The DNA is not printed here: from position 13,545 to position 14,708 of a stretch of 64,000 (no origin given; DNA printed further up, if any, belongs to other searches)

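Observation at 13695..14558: MazG-like NTP pyrophosphohydrolase domain fused to NadD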

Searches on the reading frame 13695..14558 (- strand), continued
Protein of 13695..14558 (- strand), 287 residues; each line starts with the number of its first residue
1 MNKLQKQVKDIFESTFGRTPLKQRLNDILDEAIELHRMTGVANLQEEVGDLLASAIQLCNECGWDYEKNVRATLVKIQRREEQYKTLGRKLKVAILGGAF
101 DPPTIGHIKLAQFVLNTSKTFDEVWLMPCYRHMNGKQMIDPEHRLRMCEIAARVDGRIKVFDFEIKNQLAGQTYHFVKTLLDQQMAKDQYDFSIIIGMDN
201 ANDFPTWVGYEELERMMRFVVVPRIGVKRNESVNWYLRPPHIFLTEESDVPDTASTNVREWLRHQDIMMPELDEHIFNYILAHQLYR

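Call 82: fold_search(model_id=the predicted structure, library=viral)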
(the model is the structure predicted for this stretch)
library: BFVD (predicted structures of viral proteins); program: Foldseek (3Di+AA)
matches with E <= 10: 732; with E <= 0.001: 22
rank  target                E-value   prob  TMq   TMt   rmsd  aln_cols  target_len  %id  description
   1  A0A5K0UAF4            1.7e-08  1.00  0.49  0.31   4.5       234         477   21  Nicotinate (Nicotinamide) nucleotide adenylyltransferase [Yasminevirus sp. GU-2018]
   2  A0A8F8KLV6            5.6e-08  1.00  0.42  0.36  11.0       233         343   18  Nicotinic acid mononucleotide adenylyltransferase [Clandestinovirus]
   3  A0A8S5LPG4            2.3e-07  1.00  0.44  0.71   4.2       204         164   17  NMNAT protein [Myoviridae sp. ct0f722]
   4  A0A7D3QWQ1            8.5e-07  1.00  0.49  0.54   4.8       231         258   14  Nicotinamide/nicotinate mononucleotide adenylyltransferase [Fadolivirus FV1/VV64]
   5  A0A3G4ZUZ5            1.0e-06  1.00  0.35  0.60   3.6       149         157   24  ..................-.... domain-containing protein (Fragment) [Edafosvirus sp.]
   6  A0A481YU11            2.5e-05  1.00  0.42  0.52   8.1       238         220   15  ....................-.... protein [Marseillevirus LCMAC102]
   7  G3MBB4                3.8e-05  1.00  0.40  0.60   4.3       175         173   14  Gp44 [Bacillus phage G]
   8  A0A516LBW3            5.5e-05  1.00  0.43  0.19  14.6       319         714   10  (no name in the UniProt tables at hand)
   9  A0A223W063            5.8e-05  1.00  0.43  0.62   4.7       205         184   17  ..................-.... domain-containing protein [Agrobacterium phage Atu_ph07]
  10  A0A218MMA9            1.4e-04  1.00  0.40  0.23   9.3       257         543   12  Putative cytitidyltransferase [uncultured virus]
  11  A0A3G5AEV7            1.9e-04  1.00  0.34  0.18  15.9       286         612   10  NadR/Ttd14 AAA domain-containing protein [Hyperionvirus sp.]
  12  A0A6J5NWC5            2.2e-04  1.00  0.40  0.21  16.1       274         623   12  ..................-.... domain-containing protein [uncultured Caudovirales phage]
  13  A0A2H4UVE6            3.1e-04  1.00  0.38  0.42   5.4       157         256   16  Nicotinate-nucleotide adenylyltransferase 1 [Bodo saltans virus]
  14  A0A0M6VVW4            3.3e-04  1.00  0.40  0.22  19.0       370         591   12  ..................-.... domain-containing protein [Synechococcus phage S-PM2]
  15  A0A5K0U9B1            4.0e-04  0.99  0.29  0.21  17.4       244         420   14  ethanolamine-phosphate cytidylyltransferase [Yasminevirus sp. GU-2018]
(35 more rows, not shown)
